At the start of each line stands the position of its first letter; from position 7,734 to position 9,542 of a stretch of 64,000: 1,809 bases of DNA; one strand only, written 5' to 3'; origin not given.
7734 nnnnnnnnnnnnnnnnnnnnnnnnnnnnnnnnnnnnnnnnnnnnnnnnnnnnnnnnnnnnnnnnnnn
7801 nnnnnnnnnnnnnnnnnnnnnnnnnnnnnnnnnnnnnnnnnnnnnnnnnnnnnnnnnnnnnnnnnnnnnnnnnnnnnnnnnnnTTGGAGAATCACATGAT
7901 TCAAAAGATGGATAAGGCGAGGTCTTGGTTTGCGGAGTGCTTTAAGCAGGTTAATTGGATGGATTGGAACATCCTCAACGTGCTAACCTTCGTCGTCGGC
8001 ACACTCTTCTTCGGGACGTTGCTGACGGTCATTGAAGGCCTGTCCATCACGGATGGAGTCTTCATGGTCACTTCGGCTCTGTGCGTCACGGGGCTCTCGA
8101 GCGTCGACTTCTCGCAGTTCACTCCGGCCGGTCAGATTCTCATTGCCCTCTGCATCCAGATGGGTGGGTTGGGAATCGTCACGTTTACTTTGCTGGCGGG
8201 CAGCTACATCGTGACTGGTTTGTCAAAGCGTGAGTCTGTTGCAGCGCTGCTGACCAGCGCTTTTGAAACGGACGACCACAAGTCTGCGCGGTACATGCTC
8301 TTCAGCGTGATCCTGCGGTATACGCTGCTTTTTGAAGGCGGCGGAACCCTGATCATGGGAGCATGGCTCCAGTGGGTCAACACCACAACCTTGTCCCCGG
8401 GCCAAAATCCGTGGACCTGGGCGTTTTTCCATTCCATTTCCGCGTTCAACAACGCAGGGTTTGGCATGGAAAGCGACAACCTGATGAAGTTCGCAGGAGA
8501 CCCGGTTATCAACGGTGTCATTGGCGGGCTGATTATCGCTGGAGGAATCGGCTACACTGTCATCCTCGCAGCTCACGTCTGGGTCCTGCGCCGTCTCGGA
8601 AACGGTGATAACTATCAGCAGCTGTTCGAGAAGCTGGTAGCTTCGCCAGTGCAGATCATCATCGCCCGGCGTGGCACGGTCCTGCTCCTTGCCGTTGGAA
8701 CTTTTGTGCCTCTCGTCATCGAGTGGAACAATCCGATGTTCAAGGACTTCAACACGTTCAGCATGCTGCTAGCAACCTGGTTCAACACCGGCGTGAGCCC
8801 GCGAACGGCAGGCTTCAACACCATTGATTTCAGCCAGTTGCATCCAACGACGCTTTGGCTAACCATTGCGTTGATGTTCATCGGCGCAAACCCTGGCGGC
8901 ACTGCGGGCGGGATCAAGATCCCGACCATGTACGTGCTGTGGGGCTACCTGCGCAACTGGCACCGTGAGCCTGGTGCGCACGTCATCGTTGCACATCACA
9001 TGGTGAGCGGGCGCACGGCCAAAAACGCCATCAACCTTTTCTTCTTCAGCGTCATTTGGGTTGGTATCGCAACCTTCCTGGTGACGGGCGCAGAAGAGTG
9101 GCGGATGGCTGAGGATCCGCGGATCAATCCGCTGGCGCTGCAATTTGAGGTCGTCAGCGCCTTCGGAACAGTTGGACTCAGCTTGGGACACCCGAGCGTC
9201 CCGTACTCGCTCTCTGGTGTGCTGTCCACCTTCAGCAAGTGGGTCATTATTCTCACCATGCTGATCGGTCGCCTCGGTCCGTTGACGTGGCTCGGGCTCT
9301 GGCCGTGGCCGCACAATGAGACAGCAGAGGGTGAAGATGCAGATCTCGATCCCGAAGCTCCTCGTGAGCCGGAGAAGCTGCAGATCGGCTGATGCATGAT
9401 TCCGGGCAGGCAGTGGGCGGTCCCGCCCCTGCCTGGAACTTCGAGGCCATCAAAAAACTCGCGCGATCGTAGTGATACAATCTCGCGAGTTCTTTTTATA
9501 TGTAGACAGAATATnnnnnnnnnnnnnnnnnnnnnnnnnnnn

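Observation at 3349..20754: A clustered Na+/K+ homeostasis module: three TrkH/KtrB paralogs, an NhaD-type permease and a Na+ V-ATPase. It recalls the E. hirae ntp operon with its ntpJ.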

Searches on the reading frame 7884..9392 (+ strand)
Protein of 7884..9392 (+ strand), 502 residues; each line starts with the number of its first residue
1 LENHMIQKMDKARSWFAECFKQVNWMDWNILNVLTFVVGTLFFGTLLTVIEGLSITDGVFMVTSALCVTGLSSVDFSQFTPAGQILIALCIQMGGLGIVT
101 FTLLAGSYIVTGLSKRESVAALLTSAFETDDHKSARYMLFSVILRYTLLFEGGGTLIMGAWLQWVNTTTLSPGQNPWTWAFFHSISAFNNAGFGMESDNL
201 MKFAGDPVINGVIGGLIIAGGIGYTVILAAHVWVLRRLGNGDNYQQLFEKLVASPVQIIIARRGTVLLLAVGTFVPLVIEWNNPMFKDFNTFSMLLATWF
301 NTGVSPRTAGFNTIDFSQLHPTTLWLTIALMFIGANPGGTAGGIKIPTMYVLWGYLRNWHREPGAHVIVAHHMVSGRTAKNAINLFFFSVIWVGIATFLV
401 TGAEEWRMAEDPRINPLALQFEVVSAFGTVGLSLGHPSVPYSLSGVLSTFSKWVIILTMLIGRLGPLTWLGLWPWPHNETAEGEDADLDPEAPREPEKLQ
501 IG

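Call 3: search_protein_families(library=pfam, proteins=[window:7884-9392:+])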
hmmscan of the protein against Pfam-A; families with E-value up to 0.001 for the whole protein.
window:7884-9392:+ (502 aa): 1 family
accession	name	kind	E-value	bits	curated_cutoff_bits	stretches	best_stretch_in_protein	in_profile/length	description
PF02386.22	TrkH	-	1.1e-53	182.9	27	1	52-468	60-485/502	Cation transport protein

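Call 8: search_protein_families(library=ncbifam, proteins=[window:7884-9392:+], max_evalue=0.01)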
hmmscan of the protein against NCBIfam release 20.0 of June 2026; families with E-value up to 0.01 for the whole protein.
window:7884-9392:+ (502 aa): 2 families
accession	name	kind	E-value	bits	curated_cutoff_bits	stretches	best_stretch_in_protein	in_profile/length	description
TIGR00933.1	2a38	subfamily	4.6e-72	243.3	331.15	1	50-463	8-391/391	TrkH family potassium uptake protein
TIGR00934.2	2a38euk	subfamily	4.5e-37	127.9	441.9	1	138-467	483-823/834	TRK family potassium/sodium uptake transporter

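Call 30: find_homologous_proteins(query=window:7884-9389:+, max_evalue=1e-20)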
Query window:7884-9389:+ (502 aa): 7805 proteins with E <= 1e-20 among 8000 candidates; the best 120 are listed.
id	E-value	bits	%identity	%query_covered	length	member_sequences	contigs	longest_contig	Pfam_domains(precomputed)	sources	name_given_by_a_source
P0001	0.0e+0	1133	100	99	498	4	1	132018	PF02386.23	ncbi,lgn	-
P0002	5.8e-122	426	48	90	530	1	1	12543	PF02386.23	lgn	-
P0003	1.4e-120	422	49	90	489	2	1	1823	PF02386.23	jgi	jgi:trk system potassium uptake protein TrkH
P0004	2.4e-120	421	48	90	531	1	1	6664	PF02386.23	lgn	-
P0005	2.5e-118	414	46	90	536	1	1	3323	PF02386.23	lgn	-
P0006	1.4e-117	412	48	90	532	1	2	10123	PF02386.23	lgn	-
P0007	1.6e-117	411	48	90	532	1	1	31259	PF02386.23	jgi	jgi:trk system potassium uptake protein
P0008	2.2e-117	411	48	90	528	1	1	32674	PF02386.23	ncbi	-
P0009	2.2e-116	408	47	90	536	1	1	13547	PF02386.23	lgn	-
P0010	3.2e-116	407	48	90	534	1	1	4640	PF02386.23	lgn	-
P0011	2.3e-115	404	47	91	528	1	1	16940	PF02386.23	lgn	-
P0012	3.0e-115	404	46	91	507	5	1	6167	PF02386.23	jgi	jgi:trk system potassium uptake protein TrkH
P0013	3.9e-115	404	48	90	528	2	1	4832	PF02386.23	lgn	-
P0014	4.9e-115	403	47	90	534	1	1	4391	PF02386.23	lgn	-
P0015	9.4e-115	402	48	90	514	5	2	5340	PF02386.23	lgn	-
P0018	4.7e-113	397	46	91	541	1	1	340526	PF02386.23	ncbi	-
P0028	1.2e-110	389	45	90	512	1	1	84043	PF02386.23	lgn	-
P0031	2.1e-110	388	46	90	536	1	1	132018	PF02386.23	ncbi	-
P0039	1.5e-109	385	47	90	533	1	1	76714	PF02386.23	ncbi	-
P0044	5.8e-109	383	46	90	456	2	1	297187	PF02386.23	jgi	jgi:trk system potassium uptake protein TrkH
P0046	1.2e-108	382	45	90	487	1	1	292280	PF02386.23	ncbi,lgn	-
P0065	1.9e-106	375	46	90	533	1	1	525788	PF02386.23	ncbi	-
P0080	7.9e-104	366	44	90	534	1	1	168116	PF02386.23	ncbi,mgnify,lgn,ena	mgnify:CR=1 FL=1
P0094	9.0e-98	346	44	90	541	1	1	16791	PF02386.23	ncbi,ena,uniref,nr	ncbi:hypothetical protein KC717_02215 [Candidatus Dojkabacteria bacterium]|uniref:TrkH family potass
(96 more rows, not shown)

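Call 32: find_encoding_contigs(protein=P0001, flank=2000, max_places=3)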
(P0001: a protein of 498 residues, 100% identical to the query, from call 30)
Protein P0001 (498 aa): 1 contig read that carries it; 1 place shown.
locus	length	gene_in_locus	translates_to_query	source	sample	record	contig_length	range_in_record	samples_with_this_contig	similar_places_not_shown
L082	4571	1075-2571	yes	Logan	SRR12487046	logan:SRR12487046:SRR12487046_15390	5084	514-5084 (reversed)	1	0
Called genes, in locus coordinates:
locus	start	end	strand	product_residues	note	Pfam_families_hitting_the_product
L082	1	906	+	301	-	?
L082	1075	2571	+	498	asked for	PF02386:TrkH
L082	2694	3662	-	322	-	PF01008:IF-2B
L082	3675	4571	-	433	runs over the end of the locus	PF02040:ArsB, PF03600:CitMHS, PF16980:CitMHS_2 (weak)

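Call 33: list_cluster_members(proteins=[P0001, P0031, P0002, P0008, P0018, P0080])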
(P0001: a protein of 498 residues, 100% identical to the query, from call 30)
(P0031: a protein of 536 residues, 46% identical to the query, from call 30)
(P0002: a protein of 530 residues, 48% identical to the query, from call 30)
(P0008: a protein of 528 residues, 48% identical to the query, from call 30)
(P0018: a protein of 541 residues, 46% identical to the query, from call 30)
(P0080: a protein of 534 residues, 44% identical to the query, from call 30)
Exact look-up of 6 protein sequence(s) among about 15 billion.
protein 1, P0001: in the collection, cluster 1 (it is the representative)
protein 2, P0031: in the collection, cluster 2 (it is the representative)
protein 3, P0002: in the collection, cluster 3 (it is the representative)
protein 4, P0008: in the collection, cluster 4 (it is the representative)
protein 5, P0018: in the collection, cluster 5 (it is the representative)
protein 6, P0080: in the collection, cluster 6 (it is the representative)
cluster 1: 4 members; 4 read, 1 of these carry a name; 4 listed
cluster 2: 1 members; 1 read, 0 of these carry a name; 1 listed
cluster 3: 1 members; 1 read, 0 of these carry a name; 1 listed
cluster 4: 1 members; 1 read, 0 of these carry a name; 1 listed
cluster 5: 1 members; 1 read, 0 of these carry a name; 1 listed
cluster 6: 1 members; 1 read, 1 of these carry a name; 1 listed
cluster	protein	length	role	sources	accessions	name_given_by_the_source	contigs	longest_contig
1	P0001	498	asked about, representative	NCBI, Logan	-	-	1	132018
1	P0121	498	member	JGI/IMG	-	trk system potassium uptake protein TrkH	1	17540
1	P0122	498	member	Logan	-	-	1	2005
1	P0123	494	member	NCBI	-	-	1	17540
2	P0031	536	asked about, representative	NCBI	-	-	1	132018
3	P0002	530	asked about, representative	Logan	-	-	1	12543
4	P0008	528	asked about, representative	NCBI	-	-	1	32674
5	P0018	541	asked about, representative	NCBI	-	-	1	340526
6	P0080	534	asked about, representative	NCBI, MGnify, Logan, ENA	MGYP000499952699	CR=1 FL=1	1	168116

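Call 34: find_encoding_contigs(protein=P0121, flank=10000, max_places=3)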
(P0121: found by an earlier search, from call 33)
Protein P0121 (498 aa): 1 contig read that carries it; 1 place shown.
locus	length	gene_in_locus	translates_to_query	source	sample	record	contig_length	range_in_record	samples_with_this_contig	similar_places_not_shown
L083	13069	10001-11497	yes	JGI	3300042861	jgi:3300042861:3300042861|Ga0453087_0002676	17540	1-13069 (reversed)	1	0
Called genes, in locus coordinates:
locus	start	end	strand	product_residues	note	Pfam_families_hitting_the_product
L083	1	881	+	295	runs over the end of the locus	PF00459:Inositol_P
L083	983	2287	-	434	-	PF07690:MFS_1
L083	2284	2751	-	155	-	PF08818:DUF1801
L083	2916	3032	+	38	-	-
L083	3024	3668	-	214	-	PF00702:Hydrolase, PF12710:HAD (faint), PF13419:HAD_2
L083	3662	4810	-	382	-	PF00155:Aminotran_1_2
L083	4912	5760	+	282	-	-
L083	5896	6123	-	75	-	-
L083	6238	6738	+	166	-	PF01245:Ribosomal_L19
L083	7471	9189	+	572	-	PF02386:TrkH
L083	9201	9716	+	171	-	PF13238:AAA_18 (weak), PF13671:AAA_33 (weak), PF01202:SKI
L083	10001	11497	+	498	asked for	PF02386:TrkH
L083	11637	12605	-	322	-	PF01008:IF-2B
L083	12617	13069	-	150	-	?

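Call 35: find_encoding_contigs(protein=P0002, flank=10000, max_places=2)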
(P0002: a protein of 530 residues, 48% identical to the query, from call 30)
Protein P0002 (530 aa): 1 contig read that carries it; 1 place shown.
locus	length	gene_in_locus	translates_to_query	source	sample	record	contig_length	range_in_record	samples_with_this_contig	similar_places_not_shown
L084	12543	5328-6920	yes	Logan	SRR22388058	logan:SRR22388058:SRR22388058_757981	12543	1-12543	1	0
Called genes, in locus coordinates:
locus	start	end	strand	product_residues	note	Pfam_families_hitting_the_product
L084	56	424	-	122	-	-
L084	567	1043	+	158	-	-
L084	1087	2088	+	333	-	PF08279:HTH_11 (weak), PF12840:HTH_20 (weak)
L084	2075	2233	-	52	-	-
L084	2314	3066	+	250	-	-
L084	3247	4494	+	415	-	-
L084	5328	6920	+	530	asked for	PF02386:TrkH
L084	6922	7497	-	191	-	PF02545:Maf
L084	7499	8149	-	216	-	PF00702:Hydrolase, PF03031:NIF (faint), PF13419:HAD_2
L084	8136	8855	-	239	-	PF00702:Hydrolase, PF12710:HAD (weak), PF13419:HAD_2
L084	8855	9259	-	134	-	PF00702:Hydrolase, PF13419:HAD_2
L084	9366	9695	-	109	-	-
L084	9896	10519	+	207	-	PF02698:DUF218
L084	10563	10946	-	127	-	-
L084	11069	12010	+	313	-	-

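Call 48: find_encoding_contigs(protein=P0018, flank=10000, max_places=1)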
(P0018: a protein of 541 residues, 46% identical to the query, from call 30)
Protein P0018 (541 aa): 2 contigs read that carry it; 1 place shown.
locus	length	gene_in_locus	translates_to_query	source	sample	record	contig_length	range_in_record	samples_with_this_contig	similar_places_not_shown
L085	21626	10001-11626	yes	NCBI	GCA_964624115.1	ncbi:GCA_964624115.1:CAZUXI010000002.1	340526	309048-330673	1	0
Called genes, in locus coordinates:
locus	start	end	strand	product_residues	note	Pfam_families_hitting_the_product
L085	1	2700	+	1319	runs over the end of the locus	PF04997:RNA_pol_Rpb1_1, PF00623:RNA_pol_Rpb1_2, PF04983:RNA_pol_Rpb1_3, PF05000:RNA_pol_Rpb1_4, PF04998:RNA_pol_Rpb1_5, PF21668:RPOC_hybrid (faint)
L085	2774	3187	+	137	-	PF00164:Ribosom_S12_S23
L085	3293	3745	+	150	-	PF00177:Ribosomal_S7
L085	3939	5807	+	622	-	-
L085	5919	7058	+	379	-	PF13167:GTP-bdg_N, PF16360:GTP-bdg_M, PF01926:MMR_HSR1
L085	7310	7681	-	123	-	-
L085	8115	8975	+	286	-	-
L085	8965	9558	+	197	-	-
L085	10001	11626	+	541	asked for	PF02386:TrkH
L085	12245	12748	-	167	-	-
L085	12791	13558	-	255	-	-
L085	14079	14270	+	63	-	-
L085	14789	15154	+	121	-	-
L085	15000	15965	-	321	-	-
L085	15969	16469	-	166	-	-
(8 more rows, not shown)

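Call 49: find_encoding_contigs(protein=P0065, flank=10000, max_places=1)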
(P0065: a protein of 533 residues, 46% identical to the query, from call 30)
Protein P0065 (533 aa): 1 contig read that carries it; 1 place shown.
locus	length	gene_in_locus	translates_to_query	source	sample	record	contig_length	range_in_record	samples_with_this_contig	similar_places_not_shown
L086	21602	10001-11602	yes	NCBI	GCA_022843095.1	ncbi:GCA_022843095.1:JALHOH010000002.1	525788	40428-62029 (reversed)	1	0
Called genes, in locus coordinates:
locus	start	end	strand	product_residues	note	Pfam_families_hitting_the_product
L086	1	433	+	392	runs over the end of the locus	PF07642:BBP2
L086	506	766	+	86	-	PF02583:Trns_repr_metal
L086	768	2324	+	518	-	PF07732:Cu-oxidase_3, PF00394:Cu-oxidase, PF07731:Cu-oxidase_2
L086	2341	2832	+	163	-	-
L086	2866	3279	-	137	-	PF02823:ATP-synt_DE_N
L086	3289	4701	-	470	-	PF02874:ATP-synt_ab_N, PF00006:ATP-synt_ab, PF22919:ATP-synt_VA_C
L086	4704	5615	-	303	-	PF00231:ATP-synt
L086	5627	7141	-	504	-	PF00006:ATP-synt_ab, PF00306:ATP-synt_ab_C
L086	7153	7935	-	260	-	PF00213:OSCP (weak)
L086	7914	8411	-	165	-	PF00430:ATP-synt_B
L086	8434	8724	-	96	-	PF00137:ATP-synt_C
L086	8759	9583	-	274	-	PF00119:ATP-synt_A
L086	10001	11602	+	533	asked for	PF02386:TrkH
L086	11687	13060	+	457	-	PF00999:Na_H_Exchanger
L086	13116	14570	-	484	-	-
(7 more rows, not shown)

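Call 50: find_encoding_contigs(protein=P0008, flank=10000, max_places=1)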
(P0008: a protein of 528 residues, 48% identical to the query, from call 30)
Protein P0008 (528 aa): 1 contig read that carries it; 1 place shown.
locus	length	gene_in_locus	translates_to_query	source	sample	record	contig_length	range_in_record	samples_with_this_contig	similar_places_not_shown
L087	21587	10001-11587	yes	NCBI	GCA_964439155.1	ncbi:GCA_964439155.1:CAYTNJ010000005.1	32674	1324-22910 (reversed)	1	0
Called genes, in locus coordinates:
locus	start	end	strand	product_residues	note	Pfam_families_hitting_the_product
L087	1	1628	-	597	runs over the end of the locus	PF00999:Na_H_Exchanger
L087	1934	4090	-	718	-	-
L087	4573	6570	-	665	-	PF13520:AA_permease_2, PF00324:AA_permease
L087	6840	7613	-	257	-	PF01978:TrmB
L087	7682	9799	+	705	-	PF02705:K_trans, PF22776:K_trans_C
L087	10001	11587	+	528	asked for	PF02386:TrkH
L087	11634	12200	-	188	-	-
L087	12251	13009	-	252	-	PF04402:SIMPL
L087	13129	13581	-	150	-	-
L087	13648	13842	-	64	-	-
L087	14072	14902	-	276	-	PF13555:AAA_29 (faint), PF00005:ABC_tran, PF02463:SMC_N (faint), PF13304:AAA_21 (faint)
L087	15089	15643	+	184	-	PF01250:Ribosomal_S6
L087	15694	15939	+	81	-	PF01084:Ribosomal_S18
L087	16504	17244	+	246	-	PF20772:TACO1_YebC_N, PF01709:Transcrip_reg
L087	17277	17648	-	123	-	PF00583:Acetyltransf_1 (weak), PF13302:Acetyltransf_3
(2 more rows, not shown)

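Call 67: find_encoding_contigs(protein=P0044, flank=10000, max_places=1)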
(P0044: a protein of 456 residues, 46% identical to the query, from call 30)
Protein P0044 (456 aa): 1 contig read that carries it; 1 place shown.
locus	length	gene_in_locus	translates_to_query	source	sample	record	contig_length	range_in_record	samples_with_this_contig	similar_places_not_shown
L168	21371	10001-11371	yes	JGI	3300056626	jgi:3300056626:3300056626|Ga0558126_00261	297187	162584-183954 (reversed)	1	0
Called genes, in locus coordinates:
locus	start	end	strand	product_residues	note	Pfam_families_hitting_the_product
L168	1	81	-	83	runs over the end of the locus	PF01084:Ribosomal_S18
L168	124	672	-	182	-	PF01250:Ribosomal_S6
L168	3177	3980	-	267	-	PF04120:Iron_permease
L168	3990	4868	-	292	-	PF01458:SUFBD_core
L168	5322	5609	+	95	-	-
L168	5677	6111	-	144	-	PF01458:SUFBD_core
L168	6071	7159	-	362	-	PF19295:SufBD_N, PF01458:SUFBD_core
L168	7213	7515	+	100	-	-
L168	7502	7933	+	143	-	-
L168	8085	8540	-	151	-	PF16980:CitMHS_2, PF03600:CitMHS (weak)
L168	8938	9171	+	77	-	-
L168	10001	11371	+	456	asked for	PF02386:TrkH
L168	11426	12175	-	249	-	PF04402:SIMPL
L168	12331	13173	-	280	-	PF02463:SMC_N (faint), PF00005:ABC_tran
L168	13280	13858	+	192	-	-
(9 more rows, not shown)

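Call 68: find_encoding_contigs(protein=P0046, flank=10000, max_places=1)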
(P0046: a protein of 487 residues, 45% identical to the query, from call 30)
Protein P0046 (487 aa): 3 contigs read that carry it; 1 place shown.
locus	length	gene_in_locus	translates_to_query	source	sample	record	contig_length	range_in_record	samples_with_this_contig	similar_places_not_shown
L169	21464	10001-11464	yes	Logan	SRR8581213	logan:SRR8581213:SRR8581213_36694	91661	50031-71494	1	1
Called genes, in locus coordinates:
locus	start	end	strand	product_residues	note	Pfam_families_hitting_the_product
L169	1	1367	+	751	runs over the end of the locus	PF02901:PFL-like, PF01228:Gly_radical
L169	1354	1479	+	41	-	-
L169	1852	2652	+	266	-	PF13353:Fer4_12, PF04055:Radical_SAM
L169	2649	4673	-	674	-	PF02366:PMT (weak)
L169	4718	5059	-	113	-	PF00072:Response_reg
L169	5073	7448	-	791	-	PF08448:PAS_4, PF08447:PAS_3, PF01590:GAF, PF13185:GAF_2, PF00989:PAS (weak), PF08447:PAS_3, PF00512:HisKA, PF02518:HATPase_c, +2 more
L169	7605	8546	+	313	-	PF01073:3Beta_HSD, PF01370:Epimerase, PF02719:Polysacc_synt_2 (weak), PF04321:RmlD_sub_bind, PF16363:GDP_Man_Dehyd, PF07993:NAD_binding_4 (weak)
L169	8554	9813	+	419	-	PF00155:Aminotran_1_2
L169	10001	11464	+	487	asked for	PF02386:TrkH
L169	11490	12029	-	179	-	PF13238:AAA_18, PF13671:AAA_33 (weak), PF01202:SKI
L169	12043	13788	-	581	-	PF02386:TrkH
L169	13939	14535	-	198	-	PF00677:Lum_binding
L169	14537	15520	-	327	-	PF00892:EamA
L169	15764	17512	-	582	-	PF13231:PMT_2 (weak)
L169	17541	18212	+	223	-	PF05724:TPMT (faint), PF13489:Methyltransf_23 (weak), PF03848:TehB, PF13847:Methyltransf_31, PF08241:Methyltransf_11, PF08242:Methyltransf_12, PF13649:Methyltransf_25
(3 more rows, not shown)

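Call 69: find_encoding_contigs(protein=P0028, flank=10000, max_places=1)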
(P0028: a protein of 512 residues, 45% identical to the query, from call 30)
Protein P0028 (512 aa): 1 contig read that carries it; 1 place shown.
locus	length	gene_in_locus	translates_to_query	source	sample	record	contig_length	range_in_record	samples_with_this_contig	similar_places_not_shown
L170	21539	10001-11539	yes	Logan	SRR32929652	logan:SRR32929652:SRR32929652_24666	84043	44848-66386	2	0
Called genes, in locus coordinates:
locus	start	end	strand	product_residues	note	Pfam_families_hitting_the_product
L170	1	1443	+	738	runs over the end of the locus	PF02901:PFL-like, PF01228:Gly_radical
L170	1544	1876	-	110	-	-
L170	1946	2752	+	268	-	PF13353:Fer4_12, PF04055:Radical_SAM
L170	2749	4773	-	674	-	-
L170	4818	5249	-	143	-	PF00072:Response_reg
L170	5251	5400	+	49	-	-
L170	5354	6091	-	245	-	PF08447:PAS_3, PF00512:HisKA, PF02518:HATPase_c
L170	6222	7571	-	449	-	PF08448:PAS_4, PF13426:PAS_9 (faint), PF15714:SpoVT_C (faint), PF08447:PAS_3, PF01590:GAF (weak), PF13185:GAF_2 (weak)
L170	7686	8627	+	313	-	PF01073:3Beta_HSD, PF01370:Epimerase, PF02719:Polysacc_synt_2 (weak), PF04321:RmlD_sub_bind, PF16363:GDP_Man_Dehyd, PF07993:NAD_binding_4 (weak)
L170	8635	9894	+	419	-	PF00155:Aminotran_1_2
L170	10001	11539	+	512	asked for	PF02386:TrkH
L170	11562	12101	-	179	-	PF13238:AAA_18, PF13671:AAA_33 (weak), PF01202:SKI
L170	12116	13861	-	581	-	PF02386:TrkH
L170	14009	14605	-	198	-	PF00677:Lum_binding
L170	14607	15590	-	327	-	PF00892:EamA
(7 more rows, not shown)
